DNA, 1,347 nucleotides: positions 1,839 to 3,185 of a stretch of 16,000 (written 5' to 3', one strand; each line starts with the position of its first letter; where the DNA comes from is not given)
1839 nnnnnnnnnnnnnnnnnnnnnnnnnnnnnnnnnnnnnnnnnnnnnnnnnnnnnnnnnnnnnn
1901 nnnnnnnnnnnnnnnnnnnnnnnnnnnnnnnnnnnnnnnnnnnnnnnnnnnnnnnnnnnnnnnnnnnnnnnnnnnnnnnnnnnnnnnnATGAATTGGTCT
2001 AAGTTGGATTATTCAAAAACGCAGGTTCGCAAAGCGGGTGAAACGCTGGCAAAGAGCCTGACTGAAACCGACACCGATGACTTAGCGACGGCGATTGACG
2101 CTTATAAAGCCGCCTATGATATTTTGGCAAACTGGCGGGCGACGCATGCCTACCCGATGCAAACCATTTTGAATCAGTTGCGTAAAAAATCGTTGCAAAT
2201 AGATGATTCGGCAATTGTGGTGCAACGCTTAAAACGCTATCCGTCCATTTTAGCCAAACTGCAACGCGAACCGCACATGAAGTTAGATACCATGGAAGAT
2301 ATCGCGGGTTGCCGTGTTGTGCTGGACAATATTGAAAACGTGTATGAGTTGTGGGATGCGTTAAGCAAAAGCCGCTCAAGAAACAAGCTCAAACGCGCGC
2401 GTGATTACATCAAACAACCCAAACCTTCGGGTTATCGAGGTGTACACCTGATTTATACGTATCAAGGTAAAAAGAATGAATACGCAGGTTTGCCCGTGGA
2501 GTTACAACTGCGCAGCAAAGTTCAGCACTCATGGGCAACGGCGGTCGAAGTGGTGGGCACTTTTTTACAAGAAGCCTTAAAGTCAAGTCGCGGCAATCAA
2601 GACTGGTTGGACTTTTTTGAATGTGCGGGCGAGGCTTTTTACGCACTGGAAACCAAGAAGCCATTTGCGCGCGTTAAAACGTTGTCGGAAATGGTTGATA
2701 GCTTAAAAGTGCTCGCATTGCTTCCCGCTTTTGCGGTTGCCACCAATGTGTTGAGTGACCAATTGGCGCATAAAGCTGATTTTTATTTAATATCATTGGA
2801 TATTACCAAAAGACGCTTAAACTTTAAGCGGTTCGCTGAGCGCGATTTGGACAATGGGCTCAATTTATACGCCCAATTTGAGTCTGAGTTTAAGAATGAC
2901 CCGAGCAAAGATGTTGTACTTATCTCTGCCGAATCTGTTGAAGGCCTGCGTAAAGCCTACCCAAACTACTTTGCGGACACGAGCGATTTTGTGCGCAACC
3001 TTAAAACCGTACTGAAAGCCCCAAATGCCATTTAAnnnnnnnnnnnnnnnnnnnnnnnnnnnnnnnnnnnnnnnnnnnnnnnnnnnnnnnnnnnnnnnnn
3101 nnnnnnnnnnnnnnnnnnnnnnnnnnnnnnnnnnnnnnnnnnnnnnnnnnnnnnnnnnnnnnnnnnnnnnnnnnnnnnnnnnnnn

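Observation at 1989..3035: Single-gene RelA/SpoT-synthetase protein with a C-terminal YxxY-bearing domain: candidate CapRel-like fused toxin-antitoxin / phage-sensing defence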

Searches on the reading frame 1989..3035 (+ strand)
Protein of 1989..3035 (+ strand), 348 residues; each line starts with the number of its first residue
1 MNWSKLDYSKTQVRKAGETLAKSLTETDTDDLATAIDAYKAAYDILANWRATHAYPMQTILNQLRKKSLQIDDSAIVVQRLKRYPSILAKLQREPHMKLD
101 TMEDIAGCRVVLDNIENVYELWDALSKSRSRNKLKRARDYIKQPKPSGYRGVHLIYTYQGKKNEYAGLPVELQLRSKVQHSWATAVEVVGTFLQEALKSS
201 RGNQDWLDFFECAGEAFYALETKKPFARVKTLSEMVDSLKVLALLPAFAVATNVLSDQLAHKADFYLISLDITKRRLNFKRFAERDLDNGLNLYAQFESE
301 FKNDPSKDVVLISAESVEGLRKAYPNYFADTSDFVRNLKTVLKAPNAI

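Call 6: search_protein_families(library=pfam, proteins=[window:1989-3035:+], max_evalue=0.01)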
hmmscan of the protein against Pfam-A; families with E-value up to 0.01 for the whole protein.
window:1989-3035:+ (348 aa): 1 family
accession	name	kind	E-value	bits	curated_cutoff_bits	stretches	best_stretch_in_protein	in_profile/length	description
PF04607.23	RelA_SpoT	-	1.1e-20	74.4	27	1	79-184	1-99/113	Region found in RelA / SpoT proteins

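Call 7: search_protein_families(library=padloc, proteins=[window:1989-3035:+], max_evalue=1)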
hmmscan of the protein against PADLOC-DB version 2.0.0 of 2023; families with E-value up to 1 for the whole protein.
window:1989-3035:+ (348 aa): 1 family
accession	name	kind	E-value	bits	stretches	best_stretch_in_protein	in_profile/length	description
PDLC04999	PDC-S33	-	1.9e-116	387.3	1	1-343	1-343/349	-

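Call 8: search_protein_families(library=ncbifam, proteins=[window:1989-3035:+], max_evalue=1)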
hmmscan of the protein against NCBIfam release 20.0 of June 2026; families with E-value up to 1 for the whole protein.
window:1989-3035:+ (348 aa): 4 families
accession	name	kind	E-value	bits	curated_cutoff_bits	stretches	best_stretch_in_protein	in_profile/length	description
NF053588.1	GTPPhKinYjbM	equivalog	9.8e-16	58.1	320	1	73-185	36-151/201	GTP diphosphokinase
TIGR00691.1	spoT_relA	subfamily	4.6e-11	41.8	499.2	1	37-182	168-305/687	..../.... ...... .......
NF008124.0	PRK10872.1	equivalog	1.7e-07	30.2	728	1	38-182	210-346/744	GTP diphosphokinase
NF008303.0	PRK11092.1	equivalog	1.1e-06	27.1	947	1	44-177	200-325/702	bifunctional GTP diphosphokinase/guanosine-3',5'-bis pyrophosphate 3'-pyrophosphohydrolase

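Call 9: search_solved_structures(query=window:1989-3035:+, max_evalue=10, show_alignments=4)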
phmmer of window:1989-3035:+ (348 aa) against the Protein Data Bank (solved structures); distinct sequences matched with E-value up to 10: 25.
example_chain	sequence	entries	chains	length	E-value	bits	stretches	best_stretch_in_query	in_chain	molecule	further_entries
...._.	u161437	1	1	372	5.1e-38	134.2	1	8-338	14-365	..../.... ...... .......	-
7ztb_A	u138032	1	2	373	5.2e-38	134.1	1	8-338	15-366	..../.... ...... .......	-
5f2v_V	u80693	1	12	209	1.8e-10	43.6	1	76-185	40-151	GTP pyrophosphokinase YjbM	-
5ded_D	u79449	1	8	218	2e-10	43.5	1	76-185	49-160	GTP pyrophosphokinase YjbM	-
5dec_A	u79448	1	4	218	2e-10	43.5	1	76-185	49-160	GTP pyrophosphokinase YjbM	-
6fgk_A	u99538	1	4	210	2.3e-10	43.3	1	78-185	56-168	GTP pyrophosphokinase YwaC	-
6ewz_A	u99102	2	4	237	4.5e-10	42.3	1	79-185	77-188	GTP pyrophosphokinase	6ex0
6fgj_A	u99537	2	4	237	4.5e-10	42.3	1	79-185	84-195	GTP pyrophosphokinase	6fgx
2be3_A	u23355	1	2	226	7.5e-10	41.6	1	61-185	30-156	GTP pyrophosphokinase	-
3l9d_A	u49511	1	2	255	1.4e-09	40.7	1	75-185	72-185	Putative GTP pyrophosphokinase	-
5iqr_8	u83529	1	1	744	4.8e-06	29.1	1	40-183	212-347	GTP pyrophosphokinase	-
5kps_A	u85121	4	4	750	4.9e-06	29.1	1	40-183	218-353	GTP pyrophosphokinase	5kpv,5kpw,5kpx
5l3p_z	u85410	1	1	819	5.9e-06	28.8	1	40-183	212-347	GTP pyrophosphokinase,GTP pyrophosphokinase,GTP pyrophosphokinase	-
8fr8_I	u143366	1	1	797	0.00021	23.7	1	24-183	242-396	GTP pyrophosphokinase RelA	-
1vj7_A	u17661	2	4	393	0.00037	22.9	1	77-183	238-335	Bifunctional RELA/SPOT | Bifunctional (p)ppGpp synthase/hydrolase RelA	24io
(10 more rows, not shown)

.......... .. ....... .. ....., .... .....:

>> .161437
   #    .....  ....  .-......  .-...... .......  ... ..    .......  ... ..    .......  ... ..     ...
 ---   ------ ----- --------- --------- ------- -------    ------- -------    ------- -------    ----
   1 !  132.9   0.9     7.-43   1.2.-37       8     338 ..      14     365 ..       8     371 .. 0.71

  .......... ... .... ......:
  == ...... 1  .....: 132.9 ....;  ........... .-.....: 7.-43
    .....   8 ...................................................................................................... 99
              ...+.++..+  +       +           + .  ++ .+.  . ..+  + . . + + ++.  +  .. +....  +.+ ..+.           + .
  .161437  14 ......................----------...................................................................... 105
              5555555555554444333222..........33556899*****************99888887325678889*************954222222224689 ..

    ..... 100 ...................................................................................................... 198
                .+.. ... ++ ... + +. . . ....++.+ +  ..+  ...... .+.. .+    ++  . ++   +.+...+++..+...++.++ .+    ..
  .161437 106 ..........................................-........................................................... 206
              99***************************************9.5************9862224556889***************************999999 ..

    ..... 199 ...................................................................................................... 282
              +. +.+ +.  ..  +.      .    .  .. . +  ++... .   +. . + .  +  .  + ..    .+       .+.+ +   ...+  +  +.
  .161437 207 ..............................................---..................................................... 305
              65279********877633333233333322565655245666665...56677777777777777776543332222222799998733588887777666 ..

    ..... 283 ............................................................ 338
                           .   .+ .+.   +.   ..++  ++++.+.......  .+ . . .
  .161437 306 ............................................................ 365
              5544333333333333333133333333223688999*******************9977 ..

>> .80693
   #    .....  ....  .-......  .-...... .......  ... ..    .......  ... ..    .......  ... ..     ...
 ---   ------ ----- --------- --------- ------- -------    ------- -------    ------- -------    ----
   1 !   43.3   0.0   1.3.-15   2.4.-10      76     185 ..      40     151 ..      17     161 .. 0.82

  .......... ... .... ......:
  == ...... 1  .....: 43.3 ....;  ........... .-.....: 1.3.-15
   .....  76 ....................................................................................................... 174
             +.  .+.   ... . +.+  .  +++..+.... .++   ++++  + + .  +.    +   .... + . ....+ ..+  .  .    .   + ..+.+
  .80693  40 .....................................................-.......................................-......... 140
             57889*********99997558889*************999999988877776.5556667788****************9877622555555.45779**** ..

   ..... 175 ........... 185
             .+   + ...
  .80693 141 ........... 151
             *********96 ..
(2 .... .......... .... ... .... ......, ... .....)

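Call 12: find_encoding_contigs(protein=window:1989-3035:+, flank=10000, max_places=6)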
Protein window:1989-3035:+ (348 aa): 9 contigs read that carry it; 4 places shown.
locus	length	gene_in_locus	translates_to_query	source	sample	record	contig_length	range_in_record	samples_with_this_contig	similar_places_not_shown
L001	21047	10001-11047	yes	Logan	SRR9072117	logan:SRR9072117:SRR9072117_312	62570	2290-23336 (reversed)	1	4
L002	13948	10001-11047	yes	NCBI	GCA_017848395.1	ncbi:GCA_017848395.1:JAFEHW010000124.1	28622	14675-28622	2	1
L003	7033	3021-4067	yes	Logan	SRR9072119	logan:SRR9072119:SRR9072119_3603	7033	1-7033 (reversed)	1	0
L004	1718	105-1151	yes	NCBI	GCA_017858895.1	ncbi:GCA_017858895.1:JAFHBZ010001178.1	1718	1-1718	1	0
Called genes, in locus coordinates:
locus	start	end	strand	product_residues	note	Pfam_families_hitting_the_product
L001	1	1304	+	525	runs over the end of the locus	PF22458:RsmF-B_ferredox, PF01189:Methyltr_RsmB-F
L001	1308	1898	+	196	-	PF07894:SACK1 (weak), PF13091:PLDc_2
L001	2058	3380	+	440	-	PF00924:MS_channel_2nd, PF21082:MS_channel_3rd (weak)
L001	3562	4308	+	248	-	PF08032:SpoU_sub_bind, PF00588:SpoU_methylase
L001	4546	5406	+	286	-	PF04228:Zn_peptidase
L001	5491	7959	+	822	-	PF02190:LON_substr_bdg, PF00004:AAA, PF07728:AAA_5, PF22667:Lon_lid, PF05362:Lon_C, PF13541:ChlI (weak)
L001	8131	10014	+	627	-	PF01541:GIY-YIG (weak), PF27096:UvrC_M, PF02151:UVR (weak), PF22920:UvrC_RNaseH, PF08459:UvrC_RNaseH_dom, PF14520:HHH_5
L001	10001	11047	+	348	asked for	PF04607:RelA_SpoT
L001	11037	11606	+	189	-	PF01066:CDP-OH_P_transf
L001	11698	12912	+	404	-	PF04055:Radical_SAM, PF06969:HemN_C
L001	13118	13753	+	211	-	PF08795:DUF1796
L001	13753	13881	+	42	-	-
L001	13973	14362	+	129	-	PF07361:Cytochrom_B562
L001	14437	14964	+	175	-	PF01292:Ni_hydr_CYTB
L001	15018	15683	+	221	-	PF00072:Response_reg, PF00486:Trans_reg_C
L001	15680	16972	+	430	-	PF26769:HAMP_PhoQ (weak), PF00512:HisKA, PF02518:HATPase_c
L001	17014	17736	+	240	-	PF02535:Zip (faint)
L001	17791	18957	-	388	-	PF07690:MFS_1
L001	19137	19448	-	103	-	PF05164:ZapA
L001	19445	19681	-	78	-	PF06005:ZapB (weak)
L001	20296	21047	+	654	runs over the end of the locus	PF07715:Plug, PF00593:TonB_dep_Rec_b-barrel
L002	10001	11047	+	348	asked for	PF04607:RelA_SpoT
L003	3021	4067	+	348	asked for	PF04607:RelA_SpoT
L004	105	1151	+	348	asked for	PF04607:RelA_SpoT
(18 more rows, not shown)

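Call 16: find_homologous_proteins(query=window:1989-3035:+, max_evalue=0.00001)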
Query window:1989-3035:+ (348 aa): 1330 proteins with E <= 0.00001 among 5208 candidates; the best 120 are listed.
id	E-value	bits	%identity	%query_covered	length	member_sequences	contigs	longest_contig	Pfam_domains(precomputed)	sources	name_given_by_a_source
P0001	4.7e-227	770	100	100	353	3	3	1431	PF04607.24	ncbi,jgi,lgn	jgi:ppGpp synthetase/RelA/SpoT-type nucleotidyltranferase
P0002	9.6e-189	644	84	100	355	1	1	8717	PF04607.24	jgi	jgi:ppGpp synthetase/RelA/SpoT-type nucleotidyltranferase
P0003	2.9e-119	416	56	98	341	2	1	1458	PF04607.24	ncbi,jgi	jgi:ppGpp synthetase/RelA/SpoT-type nucleotidyltranferase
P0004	7.2e-112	392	57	89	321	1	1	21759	PF04607.24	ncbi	ncbi:MAG: RelA/SpoT domain-containing protein [Formosimonas sp.]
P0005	1.1e-106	375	52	99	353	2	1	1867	PF04607.24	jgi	jgi:Region found in RelA / SpoT proteins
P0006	2.0e-106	374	51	99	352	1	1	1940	PF04607.24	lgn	-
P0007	3.1e-106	373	52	98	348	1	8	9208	PF04607.24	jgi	jgi:Region found in RelA / SpoT proteins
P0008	5.0e-106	372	54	99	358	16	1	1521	PF04607.24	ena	-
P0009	5.3e-106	372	52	99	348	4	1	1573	PF04607.24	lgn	-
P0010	1.4e-105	371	50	100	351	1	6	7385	PF04607.24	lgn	-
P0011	1.9e-105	371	52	100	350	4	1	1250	PF04607.24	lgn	-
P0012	2.5e-105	370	50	99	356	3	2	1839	PF04607.24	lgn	-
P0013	4.1e-105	369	51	98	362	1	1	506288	PF04607.24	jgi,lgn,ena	-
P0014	1.1e-104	368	50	98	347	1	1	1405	PF04607.24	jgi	jgi:ppGpp synthetase/RelA/SpoT-type nucleotidyltranferase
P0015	1.3e-104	368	50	100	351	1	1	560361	PF04607.24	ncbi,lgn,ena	-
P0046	3.1e-100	353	49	100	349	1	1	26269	PF04607.24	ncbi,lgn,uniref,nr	ncbi:RelA/SpoT domain-containing protein [Nitrosococcus oceani]|uniref:RelA/SpoT domain-containing p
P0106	4.9e-92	327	48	99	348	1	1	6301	PF04607.24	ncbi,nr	ncbi:MAG: (p)ppGpp synthetase [Lentisphaerae bacterium]|nr:(p)ppGpp synthetase [Lentisphaerota bacte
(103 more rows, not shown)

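Call 17: search_dna_similar(query=window:1989-3035:+, collection=phages, mode=protein, max_rows=25)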
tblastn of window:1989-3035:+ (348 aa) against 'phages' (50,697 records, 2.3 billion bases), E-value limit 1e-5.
Records with a match: 25; places in all: 25; records where one place covers at least 80% of the query: 3.
Best place of each record, by identity: <60% 25.
By first word of the organism name: Listeria 10; Bacteriophage 9; Salmonella 2; Escherichia 1; Enterococcus 1; Nitrososphaera 1; Staphylococcus 1.
By host as written in the record: Listeria monocytogenes 10; - 9; Salmonella enterica subsp. enterica serovar Indiana J46 2; Escherichia coli 1; Enterococcus faecalis 1; Candidatus Nitrososphaera sp. EN76 1; Staphylococcus aureus 1.
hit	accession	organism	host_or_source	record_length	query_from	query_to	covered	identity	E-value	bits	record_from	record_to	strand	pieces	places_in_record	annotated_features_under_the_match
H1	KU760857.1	Salmonella phage SJ46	Salmonella enterica subsp. enterica ...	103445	4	338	96%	30.9%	5e-39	153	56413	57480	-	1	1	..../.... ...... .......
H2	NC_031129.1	Salmonella phage SJ46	Salmonella enterica subsp. enterica ...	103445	4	338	96%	30.9%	5e-39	153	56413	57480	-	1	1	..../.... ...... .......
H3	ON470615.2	Escherichia phage vB_EcoM-673R5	Escherichia coli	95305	4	334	92%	28.4%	1e-24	137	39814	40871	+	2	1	hypothetical protein | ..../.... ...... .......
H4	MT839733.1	Bacteriophage sp.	human fecal samples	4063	68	184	34%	39.2%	5e-9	64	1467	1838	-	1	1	record has no annotation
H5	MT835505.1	Bacteriophage sp.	human fecal samples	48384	59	184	36%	35.0%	1e-5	54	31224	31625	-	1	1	record has no annotation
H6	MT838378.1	Bacteriophage sp.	human fecal samples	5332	60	184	36%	34.6%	9e-13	75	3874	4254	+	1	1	record has no annotation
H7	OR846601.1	Enterococcus phage Efs 1-1-1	Enterococcus faecalis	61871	57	184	37%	32.4%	4e-6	54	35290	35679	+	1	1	record has no annotation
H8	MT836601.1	Bacteriophage sp.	human fecal samples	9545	80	184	30%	38.7%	9e-10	66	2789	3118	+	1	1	record has no annotation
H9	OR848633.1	Listeria phage LM 4-14-1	Listeria monocytogenes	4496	57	184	37%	30.9%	4e-6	54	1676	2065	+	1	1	record has no annotation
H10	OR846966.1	Listeria phage LM 4-11-1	Listeria monocytogenes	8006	57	184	37%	30.9%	4e-6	54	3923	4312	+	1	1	record has no annotation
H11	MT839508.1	Bacteriophage sp.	human fecal samples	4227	80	184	30%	37.4%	2e-7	59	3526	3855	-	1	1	record has no annotation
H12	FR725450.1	Nitrososphaera phage Pro-Nvie1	Candidatus Nitrososphaera sp. EN76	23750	70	183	33%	34.4%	4e-7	58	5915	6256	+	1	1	nvie-Pro1-6: protein with N-terminal Rel_Spo-like domain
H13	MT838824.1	Bacteriophage sp.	human fecal samples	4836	77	184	31%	36.0%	1e-6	56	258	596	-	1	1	record has no annotation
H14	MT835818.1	Bacteriophage sp.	human fecal samples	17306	80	184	30%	36.9%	8e-10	66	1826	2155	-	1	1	record has no annotation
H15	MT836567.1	Bacteriophage sp.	human fecal samples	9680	80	184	30%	36.1%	5e-8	61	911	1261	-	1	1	record has no annotation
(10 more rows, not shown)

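Call 18: get_annotated_region(hit=H1, flank=3000)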
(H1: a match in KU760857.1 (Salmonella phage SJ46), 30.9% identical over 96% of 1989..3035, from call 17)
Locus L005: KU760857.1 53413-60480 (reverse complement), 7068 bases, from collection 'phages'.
description: Salmonella phage SJ46, complete genome.
organism: Salmonella phage SJ46 (NCBI taxid 1815968)
taxonomy: Viruses; Duplodnaviria; Heunggongvirae; Uroviricota; Caudoviricetes; Punavirus; Punavirus SJ46
host: Salmonella enterica subsp. enterica serovar Indiana J46; source: -; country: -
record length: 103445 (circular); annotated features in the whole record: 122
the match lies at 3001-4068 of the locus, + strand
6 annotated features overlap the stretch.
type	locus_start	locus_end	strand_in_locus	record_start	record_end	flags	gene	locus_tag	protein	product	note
CDS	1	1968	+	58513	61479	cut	tnpA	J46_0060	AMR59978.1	transposase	TnpA Tn1721; transposase for transposon Tn1721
CDS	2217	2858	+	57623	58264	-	-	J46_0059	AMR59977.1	maturation control protein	-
CDS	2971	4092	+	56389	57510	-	-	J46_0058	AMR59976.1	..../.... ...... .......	GTP pyrophosphokinase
CDS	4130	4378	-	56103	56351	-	lxc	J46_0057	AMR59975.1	modulator protein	Lxc; lower expression of C1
CDS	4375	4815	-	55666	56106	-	-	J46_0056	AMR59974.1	hypothetical protein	-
CDS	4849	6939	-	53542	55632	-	-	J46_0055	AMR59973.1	DNA methylase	-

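Call 22: find_related_loci(query=A1, collection=genome_contigs, flank=6000)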
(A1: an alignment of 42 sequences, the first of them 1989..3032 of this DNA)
Query A1 (348 aa) in genome_contigs; peptide patterns used: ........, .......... (x = any residue, [..] = any of these).
278 stretches matched a pattern; 232 encode a relative of the query (tblastn E <= 1e-3); the best 80 are kept; 80 distinct loci.
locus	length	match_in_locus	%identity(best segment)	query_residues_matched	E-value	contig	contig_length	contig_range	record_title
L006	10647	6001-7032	55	1-347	2e-127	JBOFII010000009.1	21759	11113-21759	MAG: Formosimonas sp. isolate WFFMC_MAG_024 k139_339852_flag=1_multi=16.9704_len=21759, whole genome shotgun sequence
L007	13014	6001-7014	49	3-342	3e-111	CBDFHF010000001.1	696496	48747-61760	MAG: Methylococcales bacterium isolate 02f8ee93-3c60-4e98-9b8f-c2b5605b1d6f genome assembly, contig: contig_1, whole gen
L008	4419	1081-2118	48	1-348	3e-111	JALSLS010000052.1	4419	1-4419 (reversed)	MAG: Methylomonas sp. isolate 355-202_metabat2_scaf2bin.044 355-202_scaffold_12670_c1, whole genome shotgun sequence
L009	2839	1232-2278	49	1-347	5e-113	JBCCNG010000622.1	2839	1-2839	MAG: Cyanobacteria bacterium P01_C01_bin.72 k141_1461958_length_2839_cov_12.9021, whole genome shotgun sequence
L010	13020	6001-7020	49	1-344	3e-109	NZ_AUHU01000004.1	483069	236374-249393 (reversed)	Marinimicrobium agarilyticum DSM 16975 G547DRAFT_scaffold00003.3_C, whole genome shotgun sequence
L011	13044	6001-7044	47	1-348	6e-109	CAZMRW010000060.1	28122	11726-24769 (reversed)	MAG TPA_asm: uncultured Methylococcaceae bacterium isolate binchicken_co245_326 genome assembly, contig: NODE_1514_lengt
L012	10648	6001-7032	48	1-348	5e-109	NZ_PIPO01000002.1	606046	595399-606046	Aliidiomarina soli strain Y4G10-17 contig2, whole genome shotgun sequence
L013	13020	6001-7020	48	1-342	8e-109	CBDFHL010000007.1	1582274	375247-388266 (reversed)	MAG: Methyloglobulus sp. isolate 3a41a94e-4880-4ab6-9133-cb57dd0d4b1b genome assembly, contig: contig_7, whole genome sh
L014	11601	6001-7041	48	1-348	2e-108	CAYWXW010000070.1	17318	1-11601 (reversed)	MAG TPA_asm: uncultured Porticoccaceae bacterium isolate binchicken_co405_56 genome assembly, contig: NODE_4836_length_1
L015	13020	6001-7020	48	1-342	2e-108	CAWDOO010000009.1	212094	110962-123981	MAG: uncultured Gammaproteobacteria bacterium isolate MFD04716.bin.2.80 genome assembly, contig: contig_57820, whole gen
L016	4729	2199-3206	49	1-342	8e-109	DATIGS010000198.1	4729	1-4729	MAG TPA_asm: Cellvibrio sp. isolate SMAG_U15617 k141_78452, whole genome shotgun sequence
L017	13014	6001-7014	50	3-343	3e-108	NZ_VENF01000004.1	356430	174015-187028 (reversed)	MAG: Methylophaga sp. isolate MES2 c_000000000024, whole genome shotgun sequence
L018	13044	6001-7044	48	1-347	3e-107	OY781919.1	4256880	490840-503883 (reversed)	MAG: Geopsychrobacteraceae bacterium isolate 4e1a5015-ed3f-4373-8408-0037d4527bea genome assembly, chromosome: 1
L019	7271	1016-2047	47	1-348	3e-106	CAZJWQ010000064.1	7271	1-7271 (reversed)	MAG TPA_asm: uncultured Piscirickettsiaceae bacterium isolate binchicken_co112_46 genome assembly, contig: NODE_5585_len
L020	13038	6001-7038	46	1-348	3e-101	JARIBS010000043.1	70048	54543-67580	MAG: Thiorhodococcus sp. isolate cluster2_bin.20 k127_826132, whole genome shotgun sequence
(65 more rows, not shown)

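Call 25: find_encoding_contigs(protein=P0002, flank=6000, max_places=3)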
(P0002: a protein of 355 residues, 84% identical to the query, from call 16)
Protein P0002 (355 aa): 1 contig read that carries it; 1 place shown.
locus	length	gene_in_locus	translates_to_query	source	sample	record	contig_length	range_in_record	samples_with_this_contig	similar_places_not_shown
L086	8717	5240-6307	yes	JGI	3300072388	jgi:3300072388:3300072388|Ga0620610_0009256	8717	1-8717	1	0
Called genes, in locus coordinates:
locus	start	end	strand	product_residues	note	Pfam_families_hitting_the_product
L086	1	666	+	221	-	?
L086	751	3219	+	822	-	PF02190:LON_substr_bdg, PF00004:AAA, PF07728:AAA_5, PF22667:Lon_lid, PF05362:Lon_C, PF13541:ChlI (weak)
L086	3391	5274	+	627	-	PF01541:GIY-YIG (weak), PF27096:UvrC_M, PF02151:UVR (weak), PF22920:UvrC_RNaseH, PF08459:UvrC_RNaseH_dom, PF14520:HHH_5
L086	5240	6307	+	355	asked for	PF04607:RelA_SpoT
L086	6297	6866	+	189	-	PF01066:CDP-OH_P_transf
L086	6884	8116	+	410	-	PF04055:Radical_SAM, PF06969:HemN_C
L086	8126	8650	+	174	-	-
